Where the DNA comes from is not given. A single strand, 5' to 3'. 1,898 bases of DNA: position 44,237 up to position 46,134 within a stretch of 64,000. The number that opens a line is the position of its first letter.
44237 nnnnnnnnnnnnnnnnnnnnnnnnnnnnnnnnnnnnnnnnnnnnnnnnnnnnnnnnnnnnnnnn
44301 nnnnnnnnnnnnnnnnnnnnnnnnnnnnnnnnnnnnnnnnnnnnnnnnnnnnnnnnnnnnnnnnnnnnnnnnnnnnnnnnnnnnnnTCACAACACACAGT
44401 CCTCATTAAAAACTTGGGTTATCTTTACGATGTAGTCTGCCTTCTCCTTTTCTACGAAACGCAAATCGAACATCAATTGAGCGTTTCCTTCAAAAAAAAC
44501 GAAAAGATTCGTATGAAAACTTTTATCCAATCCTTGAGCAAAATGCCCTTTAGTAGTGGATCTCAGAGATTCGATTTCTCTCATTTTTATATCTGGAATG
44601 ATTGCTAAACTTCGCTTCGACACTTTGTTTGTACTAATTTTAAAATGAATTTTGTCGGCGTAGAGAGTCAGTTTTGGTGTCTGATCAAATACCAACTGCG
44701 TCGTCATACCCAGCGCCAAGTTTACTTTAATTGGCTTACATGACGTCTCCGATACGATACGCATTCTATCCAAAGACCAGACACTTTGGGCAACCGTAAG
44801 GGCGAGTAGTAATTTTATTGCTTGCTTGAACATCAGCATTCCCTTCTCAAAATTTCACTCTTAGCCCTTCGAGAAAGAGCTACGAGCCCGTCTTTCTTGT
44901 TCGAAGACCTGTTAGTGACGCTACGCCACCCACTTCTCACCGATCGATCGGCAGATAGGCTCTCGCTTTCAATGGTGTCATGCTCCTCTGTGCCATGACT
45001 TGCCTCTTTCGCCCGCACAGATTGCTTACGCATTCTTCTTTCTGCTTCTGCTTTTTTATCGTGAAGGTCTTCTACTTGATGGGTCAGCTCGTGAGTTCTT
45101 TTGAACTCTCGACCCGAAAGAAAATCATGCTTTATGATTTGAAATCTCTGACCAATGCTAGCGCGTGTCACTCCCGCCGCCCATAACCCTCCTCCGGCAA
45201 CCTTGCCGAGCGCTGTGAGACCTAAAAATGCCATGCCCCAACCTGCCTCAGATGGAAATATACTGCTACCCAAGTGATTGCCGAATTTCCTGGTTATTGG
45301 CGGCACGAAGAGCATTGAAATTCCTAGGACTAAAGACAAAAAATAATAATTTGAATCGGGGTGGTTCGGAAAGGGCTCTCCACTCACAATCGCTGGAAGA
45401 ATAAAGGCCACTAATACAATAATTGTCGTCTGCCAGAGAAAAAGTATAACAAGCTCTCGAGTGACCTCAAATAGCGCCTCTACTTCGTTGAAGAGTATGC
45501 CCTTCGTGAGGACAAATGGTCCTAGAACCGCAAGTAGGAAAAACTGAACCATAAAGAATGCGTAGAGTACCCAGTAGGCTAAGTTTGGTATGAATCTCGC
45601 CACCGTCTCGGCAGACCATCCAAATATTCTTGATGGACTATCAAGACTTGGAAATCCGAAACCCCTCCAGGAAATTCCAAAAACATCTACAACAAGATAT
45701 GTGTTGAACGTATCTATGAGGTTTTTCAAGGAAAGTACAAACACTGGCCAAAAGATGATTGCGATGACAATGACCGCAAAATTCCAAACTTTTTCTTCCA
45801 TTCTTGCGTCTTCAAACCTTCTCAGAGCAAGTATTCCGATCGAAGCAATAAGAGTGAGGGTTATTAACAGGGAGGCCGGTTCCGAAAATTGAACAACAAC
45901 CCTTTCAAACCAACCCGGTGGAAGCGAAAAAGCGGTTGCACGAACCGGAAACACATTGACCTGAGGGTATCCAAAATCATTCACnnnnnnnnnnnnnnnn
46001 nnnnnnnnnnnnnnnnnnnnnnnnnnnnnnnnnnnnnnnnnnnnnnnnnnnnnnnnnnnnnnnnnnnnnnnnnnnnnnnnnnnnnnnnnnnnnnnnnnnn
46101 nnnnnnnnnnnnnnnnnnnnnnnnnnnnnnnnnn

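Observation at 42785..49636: Stripped-down Trb-order type IV secretion-like operon with no DNA-transfer or energising partners, embedded among core genes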

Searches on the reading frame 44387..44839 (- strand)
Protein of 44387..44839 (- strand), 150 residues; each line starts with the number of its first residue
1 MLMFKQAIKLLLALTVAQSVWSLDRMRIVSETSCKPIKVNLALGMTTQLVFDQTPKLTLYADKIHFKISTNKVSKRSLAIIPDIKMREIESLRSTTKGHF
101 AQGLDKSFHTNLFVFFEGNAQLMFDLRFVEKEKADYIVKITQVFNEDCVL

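Call 3: search_protein_families(library=pfam, proteins=[window:44387-44839:-], max_evalue=1)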
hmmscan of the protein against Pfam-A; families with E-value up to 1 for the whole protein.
window:44387-44839:- (150 aa): 1 family
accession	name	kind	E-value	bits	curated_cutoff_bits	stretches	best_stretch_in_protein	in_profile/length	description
PF08978.17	Reoviridae_Vp9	-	0.14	11.8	21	1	15-78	186-247/280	Reoviridae VP9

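Call 4: search_protein_families(library=ncbifam, proteins=[window:44387-44839:-], max_evalue=1)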
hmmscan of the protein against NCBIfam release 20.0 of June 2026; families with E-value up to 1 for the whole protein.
window:44387-44839:- (150 aa): 1 family
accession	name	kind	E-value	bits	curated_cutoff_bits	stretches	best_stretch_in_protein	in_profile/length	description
TIGR02268.1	TIGR02268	paralog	0.0046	16.3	76.15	1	22-93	24-95/295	Myxococcus xanthus paralogous family TIGR02268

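Call 14: search_solved_structures(query=A2, max_evalue=10, show_alignments=2)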
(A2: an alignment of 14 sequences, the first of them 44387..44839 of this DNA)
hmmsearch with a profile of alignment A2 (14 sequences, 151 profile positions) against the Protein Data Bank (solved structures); distinct sequences matched with E-value up to 10: 20.
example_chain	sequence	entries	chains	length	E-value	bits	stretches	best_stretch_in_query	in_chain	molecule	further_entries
7o3j_B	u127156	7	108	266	0.12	15.1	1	8-57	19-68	TrwF protein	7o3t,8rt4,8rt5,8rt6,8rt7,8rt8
5mrd_A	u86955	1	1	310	0.44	13.3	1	85-149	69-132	3-phosphoinositide-dependent protein kinase 1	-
3orx_A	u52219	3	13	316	1.3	11.7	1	94-149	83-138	3-phosphoinositide-dependent protein kinase 1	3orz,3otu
1z5m_A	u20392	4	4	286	1.3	11.7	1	94-149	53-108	3-phosphoinositide dependent protein kinase-1 | 3-phosphoinositide-dependent protein kinase 1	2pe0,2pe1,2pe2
3nus_A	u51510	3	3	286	1.3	11.7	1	94-149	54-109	phosphoinositide-dependent kinase-1 | PkB-like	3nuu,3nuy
1uu9_A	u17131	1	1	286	1.3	11.7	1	94-149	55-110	3-PHOSPHOINOSITIDE DEPENDENT PROTEIN KINASE-1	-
1h1w_A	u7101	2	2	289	1.3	11.7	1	94-149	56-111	3-PHOSPHOINOSITIDE DEPENDENT PROTEIN KINASE-1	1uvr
3nun_A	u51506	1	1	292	1.4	11.7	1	94-149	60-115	PkB-like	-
2xck_A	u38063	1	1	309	1.5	11.5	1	94-149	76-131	3-PHOSPHOINOSITIDE DEPENDENT PROTEIN KINASE 1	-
3nax_A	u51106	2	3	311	1.5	11.5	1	94-149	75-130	3-phosphoinositide-dependent protein kinase 1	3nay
2xch_A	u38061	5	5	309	1.5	11.5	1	94-149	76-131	3-PHOSPHOINOSITIDE DEPENDENT PROTEIN KINASE 1 | 3-phosphoinositide-dependent protein kinase 1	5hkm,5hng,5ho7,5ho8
2biy_A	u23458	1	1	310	1.5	11.5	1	94-149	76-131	3-PHOSPHOINOSITIDE DEPENDENT PROTEIN KINASE-1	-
1oky_A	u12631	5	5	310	1.5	11.5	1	94-149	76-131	3-PHOSPHOINOSITIDE DEPENDENT PROTEIN KINASE 1 | 3-PHOSPHOINOSITIDE DEPENDENT PROTEIN KINASE-1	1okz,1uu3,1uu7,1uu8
3rwp_A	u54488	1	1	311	1.5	11.5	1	94-149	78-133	3-phosphoinositide-dependent protein kinase 1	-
3rwq_A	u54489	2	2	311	1.5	11.5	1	94-149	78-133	3-phosphoinositide-dependent protein kinase 1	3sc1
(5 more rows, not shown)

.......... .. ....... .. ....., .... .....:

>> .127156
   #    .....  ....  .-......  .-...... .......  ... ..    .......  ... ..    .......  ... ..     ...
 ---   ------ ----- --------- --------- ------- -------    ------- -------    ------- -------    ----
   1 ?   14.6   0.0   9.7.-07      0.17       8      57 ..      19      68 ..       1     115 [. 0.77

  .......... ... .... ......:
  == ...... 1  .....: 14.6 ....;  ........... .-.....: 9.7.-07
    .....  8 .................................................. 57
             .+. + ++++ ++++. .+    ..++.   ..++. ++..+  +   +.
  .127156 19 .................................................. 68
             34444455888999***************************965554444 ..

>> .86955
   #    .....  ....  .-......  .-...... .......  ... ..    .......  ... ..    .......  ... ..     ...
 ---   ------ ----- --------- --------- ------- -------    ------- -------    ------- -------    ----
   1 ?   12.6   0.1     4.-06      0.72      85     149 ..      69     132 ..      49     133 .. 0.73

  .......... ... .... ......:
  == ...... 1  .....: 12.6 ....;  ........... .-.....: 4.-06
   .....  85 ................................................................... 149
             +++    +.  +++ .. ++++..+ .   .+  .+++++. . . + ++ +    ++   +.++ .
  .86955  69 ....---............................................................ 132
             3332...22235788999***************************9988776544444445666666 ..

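Call 84: search_protein_representatives(protein=window:44387-44839:-)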
Query: 150 residues. Proteins with E-value up to 0.001 (for the whole library): 13; up to 1e-10: 12; up to 1e-30: 2. The best 13 are listed.
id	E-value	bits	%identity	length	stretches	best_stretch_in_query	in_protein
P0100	5.3e-37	143.3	50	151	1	6-150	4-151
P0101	1.2e-34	135.7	56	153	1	10-149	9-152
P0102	2.0e-24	102.6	46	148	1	25-148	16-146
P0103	7.0e-24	100.8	44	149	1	23-150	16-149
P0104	4.6e-22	94.9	54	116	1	45-149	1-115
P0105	2.6e-21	92.5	43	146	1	22-150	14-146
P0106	1.0e-20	90.6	46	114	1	43-150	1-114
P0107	1.5e-17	80.4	52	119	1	26-118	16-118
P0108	1.2e-15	74.2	35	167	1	26-149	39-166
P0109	5.0e-15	72.2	49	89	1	18-90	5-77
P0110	6.2e-15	71.9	48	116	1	45-141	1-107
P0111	3.4e-13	66.2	50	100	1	25-94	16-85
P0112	4.7e-09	52.8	41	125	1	22-92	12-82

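Call 93: predict_structure(alignment_id=A9)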
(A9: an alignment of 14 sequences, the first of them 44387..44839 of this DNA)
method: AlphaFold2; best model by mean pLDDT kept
length: 150 residues; sequences in the alignment: 14
mean_pLDDT: 89.7   pTM: 0.78
mean pLDDT of the five models: 89.7, 88.1, 86.1, 85.5, 85.3
residues with pLDDT >= 90: 109; 70-90: 27; 50-70: 14; < 50: 0
segments of 3 or more residues with pLDDT < 50: none
pLDDT, mean of each block of 10 residues (from residue 1): 72 68 79 95 97 96 95 94 96 88 96 94 97 96 83
secondary structure, 60 per line:
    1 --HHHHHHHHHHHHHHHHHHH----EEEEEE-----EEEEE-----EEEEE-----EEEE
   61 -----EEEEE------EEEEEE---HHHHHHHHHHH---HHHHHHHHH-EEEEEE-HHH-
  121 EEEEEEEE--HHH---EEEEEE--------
elements in order: H3-21 E26-31 E37-41 E47-51 E57-60 E66-70 E77-82 H86-96 H100-108 E110-115 E121-128 E137-142

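Call 95: fold_search(model_id=the predicted structure, library=pdb)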
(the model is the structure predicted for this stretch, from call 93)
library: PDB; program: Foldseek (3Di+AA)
matches with E <= 10: 1853; with E <= 0.001: 9
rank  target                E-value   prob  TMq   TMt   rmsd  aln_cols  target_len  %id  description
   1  7o3t_B                2.8e-08  1.00  0.57  0.73   2.5       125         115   16  I-layer structure (TrwF/VirB9NTD, TrwE/VirB10NTD) of the outer membrane core complex from the fully-assembled R388 typ (released 2022-06-22)
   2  8rt6_v                1.0e-07  1.00  0.56  0.76   2.8       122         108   16  Conformation-A of the full-length outer membrane core complex (TrwH/VirB7, TrwF/VirB9, TrwE/VirB10CTD) from the fully- (released 2024-06-19)
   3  8rt6_B                2.1e-07  1.00  0.53  0.33   3.2       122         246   14  Conformation-A of the full-length outer membrane core complex (TrwH/VirB7, TrwF/VirB9, TrwE/VirB10CTD) from the fully- (released 2024-06-19)
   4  6x6j_AX               3.0e-07  1.00  0.48  0.45  12.2       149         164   17  Cryo-EM Structure of CagX and CagY within the Helicobacter pylori PR (released 2020-09-30)
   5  7mue_AH               4.1e-07  1.00  0.54  0.51   8.3       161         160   18  Legionella pneumophila Dot/Icm T4SS PR (released 2021-10-06)
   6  7muc_AH               4.3e-07  1.00  0.52  0.31   8.7       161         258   18  Legionella pneumophila Dot/Icm T4SS C1 Reconstruction (released 2021-10-06)
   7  6gyb_B                7.6e-07  1.00  0.53  0.37   3.5       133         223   10  Cryo-EM structure of the bacteria-killing type IV secretion system core complex from Xanthomonas citri (released 2018-10-24)
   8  7spb_C1               1.4e-04  1.00  0.48  0.34   3.7       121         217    3  Models for C13 reconstruction of Outer Membrane Core Complex (OMCC) of Type IV Secretion System (T4SS) encoded by F-p (released 2022-02-02)
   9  7oko_3                2.2e-04  1.00  0.50  0.36   2.8       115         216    3  Structure of the outer-membrane core complex (outer ring) from a conjugative type IV secretion system (released 2021-12-08)
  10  5d5m_E                1.5e-03  0.97  0.31  0.25   7.3       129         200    8  Structure of human MR1-5-OP-RU in complex with human MAIT M33.64 TCR (released 2016-01-27)
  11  6puf_G                1.9e-03  0.97  0.31  0.25   7.3       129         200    8  Structure of human MAIT A-F7 TCR in complex with human MR1-5'D-5-OP-RU (released 2020-02-19)
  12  9bys_AAAC             2.5e-03  0.94  0.30  0.27   7.4       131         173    8  Structure of human MAIT BV28 TCR in complex with human MR1-5-OP-RU (released 2025-06-11)
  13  8eed_F                2.6e-03  0.90  0.27  0.33   6.4       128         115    6  Crystal structure of a NHP anti-ZIKV neutralizing antibody rhMZ107-B in complex with ZIKV E glycoprotein (released 2023-08-30)
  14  4iiq_A                3.0e-03  0.82  0.27  0.22   8.0       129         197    8  Crystal structure of a human MAIT TCR in complex with bovine MR1 (released 2013-04-24)
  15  2dru                  3.8e-03  0.94  0.31  0.27   5.1       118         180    8  Crystal structure and binding properties of the CD2 and CD244 (2B4) binding protein, CD48 (released 2006-07-04)
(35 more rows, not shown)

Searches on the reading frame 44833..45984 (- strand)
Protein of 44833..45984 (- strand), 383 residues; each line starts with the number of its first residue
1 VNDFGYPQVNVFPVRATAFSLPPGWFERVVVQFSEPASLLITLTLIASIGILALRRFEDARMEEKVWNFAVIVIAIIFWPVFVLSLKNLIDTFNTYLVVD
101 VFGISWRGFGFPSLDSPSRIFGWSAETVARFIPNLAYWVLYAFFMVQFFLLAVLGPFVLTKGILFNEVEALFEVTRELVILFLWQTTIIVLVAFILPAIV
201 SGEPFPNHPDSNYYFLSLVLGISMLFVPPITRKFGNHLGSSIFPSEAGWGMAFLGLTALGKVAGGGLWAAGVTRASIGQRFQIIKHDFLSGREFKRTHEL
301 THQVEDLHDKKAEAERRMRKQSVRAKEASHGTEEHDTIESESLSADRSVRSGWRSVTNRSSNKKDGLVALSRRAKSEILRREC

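Call 3: search_protein_families(library=pfam, proteins=[window:44833-45984:-], max_evalue=1)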
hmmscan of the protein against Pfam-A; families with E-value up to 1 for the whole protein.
window:44833-45984:- (383 aa): 1 family
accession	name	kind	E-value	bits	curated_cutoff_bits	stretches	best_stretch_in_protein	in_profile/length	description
PF18053.6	GyrB_insert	-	0.059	13.7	26.1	1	272-324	101-154/167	DNA gyrase B subunit insert domain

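Call 4: search_protein_families(library=ncbifam, proteins=[window:44833-45984:-], max_evalue=1)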
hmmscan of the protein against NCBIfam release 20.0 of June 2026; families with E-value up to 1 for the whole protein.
window:44833-45984:- (383 aa): 1 family
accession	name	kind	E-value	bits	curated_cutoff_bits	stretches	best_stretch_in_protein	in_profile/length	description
NF038356.1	actino_DLW39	hypoth_equivalog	0.15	12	24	1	40-68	3-31/38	DLW-39 family protein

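Call 46: find_homologous_proteins(query=A6, max_evalue=0.001)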
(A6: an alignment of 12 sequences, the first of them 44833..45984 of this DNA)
Query A6 (12 sequences) (383 aa, profile of the alignment): 21 proteins with E <= 0.001 among 8000 candidates.
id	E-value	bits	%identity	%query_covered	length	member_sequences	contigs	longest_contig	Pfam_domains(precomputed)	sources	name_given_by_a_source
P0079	2.7e-152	525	48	86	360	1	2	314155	-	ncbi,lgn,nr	ncbi:MAG: hypothetical protein H6625_00720 [Bdellovibrionaceae bacterium]|nr:hypothetical protein [P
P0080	2.6e-145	502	45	98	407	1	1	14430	-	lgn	-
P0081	1.0e-143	497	100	100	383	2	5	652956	-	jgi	-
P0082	5.4e-137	475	44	97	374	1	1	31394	-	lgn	-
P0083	1.2e-136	474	44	97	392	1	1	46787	-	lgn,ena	-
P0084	1.2e-135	470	44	97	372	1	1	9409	-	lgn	-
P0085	4.6e-135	468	48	86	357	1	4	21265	-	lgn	-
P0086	4.8e-135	468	45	97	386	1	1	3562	-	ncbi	-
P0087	1.7e-134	467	44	91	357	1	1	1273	-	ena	-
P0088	4.4e-134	465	44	98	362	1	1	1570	-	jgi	jgi:hypothetical protein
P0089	8.2e-130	451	45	97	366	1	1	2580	-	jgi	jgi:hypothetical protein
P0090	1.0e-129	451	46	87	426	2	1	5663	-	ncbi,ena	-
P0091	3.2e-128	446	48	86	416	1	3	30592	-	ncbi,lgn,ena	-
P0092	1.7e-124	434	49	80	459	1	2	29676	-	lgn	-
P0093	8.5e-123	428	46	80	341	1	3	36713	-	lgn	-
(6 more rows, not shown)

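Call 64: predict_structure(alignment_id=A7)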
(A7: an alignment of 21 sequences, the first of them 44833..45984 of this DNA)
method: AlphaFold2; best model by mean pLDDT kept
length: 383 residues; sequences in the alignment: 21
mean_pLDDT: 76.0   pTM: 0.60
mean pLDDT of the five models: 76.0, 74.3, 71.7, 65.9, 65.8
residues with pLDDT >= 90: 100; 70-90: 168; 50-70: 61; < 50: 54
segments of 3 or more residues with pLDDT < 50: 1-5, 263-273, 332-362
pLDDT, mean of each block of 10 residues (from residue 1): 58 85 88 85 84 71 80 88 93 94 89 70 81 93 94 86 77 92 95 93 79 91 95 81 52 52 47 54 60 71 86 90 76 42 39 36 64 81 55
secondary structure, 60 per line:
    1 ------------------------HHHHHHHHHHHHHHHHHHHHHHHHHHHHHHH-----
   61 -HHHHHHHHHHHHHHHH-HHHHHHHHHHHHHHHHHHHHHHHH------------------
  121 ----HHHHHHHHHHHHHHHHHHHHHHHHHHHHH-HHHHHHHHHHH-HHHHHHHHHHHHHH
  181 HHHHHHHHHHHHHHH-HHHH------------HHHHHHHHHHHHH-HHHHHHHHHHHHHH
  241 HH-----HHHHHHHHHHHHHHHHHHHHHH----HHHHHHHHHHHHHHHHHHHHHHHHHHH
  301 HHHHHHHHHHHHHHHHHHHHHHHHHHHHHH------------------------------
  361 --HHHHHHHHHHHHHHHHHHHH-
elements in order: H25-55 H62-77 H79-102 H125-153 H155-165 H167-195 H197-200 H213-225 H227-242 H248-269 H274-330 H363-382

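Call 66: fold_search(model_id=the predicted structure, library=pdb)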
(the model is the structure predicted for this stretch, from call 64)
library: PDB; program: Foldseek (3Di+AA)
matches with E <= 10: 320; with E <= 0.001: 0
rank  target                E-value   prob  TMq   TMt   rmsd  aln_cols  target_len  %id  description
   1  7o3v_F                2.1e-02  0.99  0.32  0.43   8.7       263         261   13  Stalk complex structure (TrwJ/VirB5-TrwI/VirB6) from the fully-assembled R388 type IV secretion system determined by c (released 2022-06-22)
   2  8rtd_L                4.0e-02  0.87  0.25  0.32  10.6       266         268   15  Stalk-Arches-IMC structure from the fully-assembled R388 type IV secretion system determined by cryo-EM. (released 2024-06-19)
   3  7o3v_J                6.8e-02  0.84  0.25  0.33   9.8       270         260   14  Stalk complex structure (TrwJ/VirB5-TrwI/VirB6) from the fully-assembled R388 type IV secretion system determined by c (released 2022-06-22)
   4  8rt9_F                7.5e-02  0.75  0.23  0.29  11.4       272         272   15  Stalk complex full-length structure (TrwJ/VirB5-TrwI/VirB6) from the fully-assembled R388 type IV secretion system det (released 2024-06-19)
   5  7o3v_G                1.1e-01  0.89  0.29  0.38   9.4       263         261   15  Stalk complex structure (TrwJ/VirB5-TrwI/VirB6) from the fully-assembled R388 type IV secretion system determined by c (released 2022-06-22)
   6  8yky_R                2.2e-01  0.13  0.11  0.15  21.2       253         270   13  Structure of human class T GPCR TAS2R14-Ggustducin complex with agonist 28.1 (released 2024-07-10)
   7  7sqc_1J               2.9e-01  0.16  0.14  0.15  49.1       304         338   14  Ciliary C1 central pair apparatus isolated from Chlamydomonas reinhardtii (released 2022-04-13)
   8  9g1t                  3.2e-01  0.23  0.13  0.25  14.5       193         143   14  Human LTC4 synthase in complex with compound 5 (released 2025-02-26)
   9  7n6g_3W               3.2e-01  0.13  0.12  0.11  48.5       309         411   13  C1 of central pair (released 2022-05-18)
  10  7unj_A                3.6e-01  0.13  0.12  0.18  21.2       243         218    9  De novo designed chlorophyll dimer protein with Zn pheophorbide a methyl ester matching geometry of purple bacterial s (released 2023-04-19)
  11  7njk_a                4.3e-01  0.09  0.11  0.15  22.0       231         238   14  Mycobacterium smegmatis ATP synthase state 1a (released 2021-10-27)
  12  8rtd_H                4.6e-01  0.35  0.22  0.33  14.3       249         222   13  Stalk-Arches-IMC structure from the fully-assembled R388 type IV secretion system determined by cryo-EM. (released 2024-06-19)
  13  8g08_a                4.8e-01  0.14  0.13  0.19  20.8       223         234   17  Cryo-EM structure of SQ31f-bound Mycobacterium smegmatis ATP synthase rotational state 1 (backbone model) (released 2023-02-15)
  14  8vy9_R                5.8e-01  0.10  0.12  0.16  20.2       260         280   12  CryoEM structure of Ggust-coupled TAS2R14 with cholesterol and an intracellular tastant (released 2024-04-03)
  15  8xqp_R                5.8e-01  0.06  0.11  0.13  21.3       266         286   14  Structure of human class T GPCR TAS2R14-Gustducin complex with Aristolochic acid A. (released 2024-07-10)
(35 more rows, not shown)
